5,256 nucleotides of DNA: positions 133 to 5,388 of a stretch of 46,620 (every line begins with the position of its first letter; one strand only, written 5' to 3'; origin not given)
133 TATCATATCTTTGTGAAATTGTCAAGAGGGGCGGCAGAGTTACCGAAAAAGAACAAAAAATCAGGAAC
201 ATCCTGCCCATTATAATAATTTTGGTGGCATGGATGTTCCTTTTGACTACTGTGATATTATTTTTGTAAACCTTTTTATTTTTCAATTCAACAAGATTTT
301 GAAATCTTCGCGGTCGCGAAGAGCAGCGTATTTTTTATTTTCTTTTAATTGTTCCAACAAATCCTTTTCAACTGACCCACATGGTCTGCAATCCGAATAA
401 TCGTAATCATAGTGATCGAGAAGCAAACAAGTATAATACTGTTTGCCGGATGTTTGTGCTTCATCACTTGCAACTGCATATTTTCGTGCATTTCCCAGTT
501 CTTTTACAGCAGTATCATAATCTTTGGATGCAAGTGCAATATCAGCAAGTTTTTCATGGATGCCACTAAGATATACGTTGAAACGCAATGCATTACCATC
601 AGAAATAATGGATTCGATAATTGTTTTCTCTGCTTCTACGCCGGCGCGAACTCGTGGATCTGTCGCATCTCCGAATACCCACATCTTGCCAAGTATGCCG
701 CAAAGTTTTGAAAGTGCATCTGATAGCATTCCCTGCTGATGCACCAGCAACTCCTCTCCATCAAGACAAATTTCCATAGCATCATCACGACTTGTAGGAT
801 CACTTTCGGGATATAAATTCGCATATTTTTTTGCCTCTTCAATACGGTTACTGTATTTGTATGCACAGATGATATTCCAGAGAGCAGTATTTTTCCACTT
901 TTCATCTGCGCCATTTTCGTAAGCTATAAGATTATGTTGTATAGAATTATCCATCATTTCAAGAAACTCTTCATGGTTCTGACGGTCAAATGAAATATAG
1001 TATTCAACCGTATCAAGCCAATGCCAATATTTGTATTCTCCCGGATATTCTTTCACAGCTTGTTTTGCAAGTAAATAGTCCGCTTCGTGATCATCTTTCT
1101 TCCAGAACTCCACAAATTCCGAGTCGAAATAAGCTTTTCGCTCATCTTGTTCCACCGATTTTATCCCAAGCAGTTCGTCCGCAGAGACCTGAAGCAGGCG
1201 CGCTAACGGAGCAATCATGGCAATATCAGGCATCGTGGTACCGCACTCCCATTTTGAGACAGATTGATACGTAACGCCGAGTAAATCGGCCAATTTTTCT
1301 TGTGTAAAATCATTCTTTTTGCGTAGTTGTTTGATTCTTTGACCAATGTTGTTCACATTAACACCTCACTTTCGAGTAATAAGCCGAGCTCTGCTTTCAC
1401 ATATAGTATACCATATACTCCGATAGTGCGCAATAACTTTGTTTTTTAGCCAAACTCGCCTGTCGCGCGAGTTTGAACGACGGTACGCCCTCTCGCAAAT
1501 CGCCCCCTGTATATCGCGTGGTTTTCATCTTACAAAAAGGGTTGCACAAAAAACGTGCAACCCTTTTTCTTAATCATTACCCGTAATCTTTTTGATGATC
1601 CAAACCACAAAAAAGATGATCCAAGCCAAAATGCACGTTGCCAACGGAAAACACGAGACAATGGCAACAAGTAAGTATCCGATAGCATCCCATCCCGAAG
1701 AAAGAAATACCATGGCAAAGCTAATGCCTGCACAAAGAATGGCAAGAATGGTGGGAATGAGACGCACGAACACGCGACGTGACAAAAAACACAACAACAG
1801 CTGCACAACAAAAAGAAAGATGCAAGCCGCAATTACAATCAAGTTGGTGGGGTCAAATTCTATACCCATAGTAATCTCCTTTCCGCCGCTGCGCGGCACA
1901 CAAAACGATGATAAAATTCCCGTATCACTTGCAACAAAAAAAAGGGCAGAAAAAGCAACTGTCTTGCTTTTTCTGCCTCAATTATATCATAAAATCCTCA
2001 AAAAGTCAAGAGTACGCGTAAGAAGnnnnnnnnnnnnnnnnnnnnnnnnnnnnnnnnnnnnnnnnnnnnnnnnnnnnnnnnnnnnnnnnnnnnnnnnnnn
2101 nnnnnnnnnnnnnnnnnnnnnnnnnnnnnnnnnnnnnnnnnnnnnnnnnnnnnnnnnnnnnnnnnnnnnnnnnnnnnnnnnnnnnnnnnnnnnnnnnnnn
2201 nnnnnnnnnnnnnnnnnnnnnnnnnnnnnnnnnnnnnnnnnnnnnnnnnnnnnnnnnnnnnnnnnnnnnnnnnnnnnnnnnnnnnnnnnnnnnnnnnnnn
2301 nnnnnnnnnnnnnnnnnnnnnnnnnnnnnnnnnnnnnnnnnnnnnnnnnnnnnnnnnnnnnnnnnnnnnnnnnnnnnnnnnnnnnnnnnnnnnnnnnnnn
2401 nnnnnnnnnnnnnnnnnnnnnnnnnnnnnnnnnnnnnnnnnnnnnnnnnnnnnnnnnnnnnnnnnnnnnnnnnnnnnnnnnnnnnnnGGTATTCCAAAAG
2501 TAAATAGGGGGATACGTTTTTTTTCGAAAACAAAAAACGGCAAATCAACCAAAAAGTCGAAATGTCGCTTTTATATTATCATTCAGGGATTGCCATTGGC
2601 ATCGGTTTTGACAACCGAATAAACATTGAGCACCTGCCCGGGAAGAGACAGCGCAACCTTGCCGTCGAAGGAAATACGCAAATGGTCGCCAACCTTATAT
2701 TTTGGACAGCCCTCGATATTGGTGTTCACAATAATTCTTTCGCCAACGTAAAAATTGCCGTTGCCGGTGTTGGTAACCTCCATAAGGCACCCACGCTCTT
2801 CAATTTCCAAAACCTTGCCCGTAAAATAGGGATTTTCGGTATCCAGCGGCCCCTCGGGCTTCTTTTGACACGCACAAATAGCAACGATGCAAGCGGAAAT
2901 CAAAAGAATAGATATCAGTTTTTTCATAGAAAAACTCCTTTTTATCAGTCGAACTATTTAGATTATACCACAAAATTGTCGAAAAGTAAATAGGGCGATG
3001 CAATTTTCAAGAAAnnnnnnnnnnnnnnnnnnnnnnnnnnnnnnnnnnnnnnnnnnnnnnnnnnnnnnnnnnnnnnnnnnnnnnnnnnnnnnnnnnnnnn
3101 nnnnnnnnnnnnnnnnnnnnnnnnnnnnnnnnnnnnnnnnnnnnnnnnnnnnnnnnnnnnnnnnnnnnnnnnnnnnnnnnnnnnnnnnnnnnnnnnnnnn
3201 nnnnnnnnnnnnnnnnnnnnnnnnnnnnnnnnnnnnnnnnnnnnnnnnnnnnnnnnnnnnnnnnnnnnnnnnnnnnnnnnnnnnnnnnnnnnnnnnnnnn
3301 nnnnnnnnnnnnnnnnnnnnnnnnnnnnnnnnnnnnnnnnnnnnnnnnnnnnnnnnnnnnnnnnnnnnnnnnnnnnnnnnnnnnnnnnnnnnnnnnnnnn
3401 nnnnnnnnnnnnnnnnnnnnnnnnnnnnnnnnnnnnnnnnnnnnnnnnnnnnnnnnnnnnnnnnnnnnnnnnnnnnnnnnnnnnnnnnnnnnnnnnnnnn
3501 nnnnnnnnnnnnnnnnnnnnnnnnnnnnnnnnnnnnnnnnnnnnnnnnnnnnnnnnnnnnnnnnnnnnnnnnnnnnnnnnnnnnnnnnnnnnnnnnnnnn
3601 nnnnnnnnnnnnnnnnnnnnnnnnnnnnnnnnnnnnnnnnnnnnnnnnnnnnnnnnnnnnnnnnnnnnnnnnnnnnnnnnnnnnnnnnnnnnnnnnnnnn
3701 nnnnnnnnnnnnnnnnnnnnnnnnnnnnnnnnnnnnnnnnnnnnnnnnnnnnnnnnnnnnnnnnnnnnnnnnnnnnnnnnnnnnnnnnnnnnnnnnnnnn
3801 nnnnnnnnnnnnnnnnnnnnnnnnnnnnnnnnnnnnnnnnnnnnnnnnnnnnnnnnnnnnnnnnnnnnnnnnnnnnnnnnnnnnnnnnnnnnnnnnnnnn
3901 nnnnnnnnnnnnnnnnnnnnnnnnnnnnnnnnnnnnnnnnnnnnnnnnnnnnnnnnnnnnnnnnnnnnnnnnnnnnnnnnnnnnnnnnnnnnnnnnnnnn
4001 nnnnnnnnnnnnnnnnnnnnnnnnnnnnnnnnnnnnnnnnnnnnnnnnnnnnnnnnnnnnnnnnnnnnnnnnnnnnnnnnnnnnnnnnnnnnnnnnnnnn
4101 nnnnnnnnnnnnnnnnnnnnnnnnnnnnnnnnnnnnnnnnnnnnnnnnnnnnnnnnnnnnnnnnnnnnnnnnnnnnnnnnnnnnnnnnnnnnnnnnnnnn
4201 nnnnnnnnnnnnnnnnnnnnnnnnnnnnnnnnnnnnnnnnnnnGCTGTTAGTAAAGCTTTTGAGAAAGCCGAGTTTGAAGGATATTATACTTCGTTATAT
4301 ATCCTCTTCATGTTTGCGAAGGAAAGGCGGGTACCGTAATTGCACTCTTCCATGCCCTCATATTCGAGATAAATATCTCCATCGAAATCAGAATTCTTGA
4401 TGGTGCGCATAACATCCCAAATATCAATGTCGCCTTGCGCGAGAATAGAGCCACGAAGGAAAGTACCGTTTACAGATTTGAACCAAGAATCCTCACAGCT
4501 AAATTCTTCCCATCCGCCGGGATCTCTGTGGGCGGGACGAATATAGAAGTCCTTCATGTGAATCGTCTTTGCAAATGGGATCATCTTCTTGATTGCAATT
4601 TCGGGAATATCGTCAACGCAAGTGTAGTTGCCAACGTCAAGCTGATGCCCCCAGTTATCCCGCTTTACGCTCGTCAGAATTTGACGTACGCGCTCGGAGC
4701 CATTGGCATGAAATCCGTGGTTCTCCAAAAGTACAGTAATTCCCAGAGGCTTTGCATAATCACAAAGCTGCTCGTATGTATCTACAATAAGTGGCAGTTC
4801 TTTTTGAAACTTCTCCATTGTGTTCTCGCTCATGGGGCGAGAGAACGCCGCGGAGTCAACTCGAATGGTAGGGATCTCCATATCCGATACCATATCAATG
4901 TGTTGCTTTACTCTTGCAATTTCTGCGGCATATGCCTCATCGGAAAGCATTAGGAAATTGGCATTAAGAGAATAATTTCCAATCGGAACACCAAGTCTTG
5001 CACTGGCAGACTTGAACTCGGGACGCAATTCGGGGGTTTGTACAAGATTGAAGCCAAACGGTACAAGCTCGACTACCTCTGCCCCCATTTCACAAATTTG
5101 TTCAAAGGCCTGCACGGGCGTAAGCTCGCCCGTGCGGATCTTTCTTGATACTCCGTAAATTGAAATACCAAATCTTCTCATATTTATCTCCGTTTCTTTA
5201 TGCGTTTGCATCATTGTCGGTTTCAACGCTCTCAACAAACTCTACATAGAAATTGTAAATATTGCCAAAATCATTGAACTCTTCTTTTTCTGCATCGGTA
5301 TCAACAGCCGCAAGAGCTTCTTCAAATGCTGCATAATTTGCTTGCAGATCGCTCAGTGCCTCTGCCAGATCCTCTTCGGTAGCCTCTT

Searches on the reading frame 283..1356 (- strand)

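Call 38: search_protein_families(library=pfam, proteins=[window:283-1356:-], max_evalue=0.001)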
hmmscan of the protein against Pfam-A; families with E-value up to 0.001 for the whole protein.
window:283-1356:- (357 aa): 6 families
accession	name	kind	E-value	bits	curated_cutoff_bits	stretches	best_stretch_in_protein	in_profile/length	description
PF01381.28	HTH_3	-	1.1e-14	54.6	23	1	8-62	1-55/55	Helix-turn-helix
PF12844.13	HTH_19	-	1.8e-11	44.2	30.2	1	5-63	1-59/64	Helix-turn-helix domain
PF13560.12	HTH_31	-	1.2e-09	38.8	27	1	4-62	2-61/64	Helix-turn-helix domain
PF15731.11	MqsA_antitoxin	-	0.00038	21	30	1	5-56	71-121/131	Antitoxin component of bacterial toxin-antitoxin system, MqsA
PF13443.12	HTH_26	-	0.00085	20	22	0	7-65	1-60/63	Cro/C1-type HTH DNA-binding domain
PF14549.12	P22_Cro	-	0.0009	19.4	30.2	0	19-43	12-34/60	DNA-binding transcriptional regulator Cro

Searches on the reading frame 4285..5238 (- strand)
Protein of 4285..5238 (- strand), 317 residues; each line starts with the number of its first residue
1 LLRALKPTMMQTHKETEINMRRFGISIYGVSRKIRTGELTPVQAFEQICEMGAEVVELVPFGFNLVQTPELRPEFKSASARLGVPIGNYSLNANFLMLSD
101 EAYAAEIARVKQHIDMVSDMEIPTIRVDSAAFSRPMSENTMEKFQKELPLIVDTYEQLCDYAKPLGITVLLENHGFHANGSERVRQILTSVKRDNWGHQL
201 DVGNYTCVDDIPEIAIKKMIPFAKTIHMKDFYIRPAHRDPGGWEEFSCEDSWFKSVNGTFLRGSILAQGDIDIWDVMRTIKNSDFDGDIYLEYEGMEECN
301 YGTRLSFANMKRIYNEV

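Call 38: search_protein_families(library=pfam, proteins=[window:4285-5238:-], max_evalue=0.001)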
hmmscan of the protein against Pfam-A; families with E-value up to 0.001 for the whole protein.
window:4285-5238:- (317 aa): 1 family
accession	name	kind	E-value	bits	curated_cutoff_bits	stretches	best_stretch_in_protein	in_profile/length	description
PF01261.30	AP_endonuc_2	-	1.1e-21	78.1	31.1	1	46-297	2-233/249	Xylose isomerase-like TIM barrel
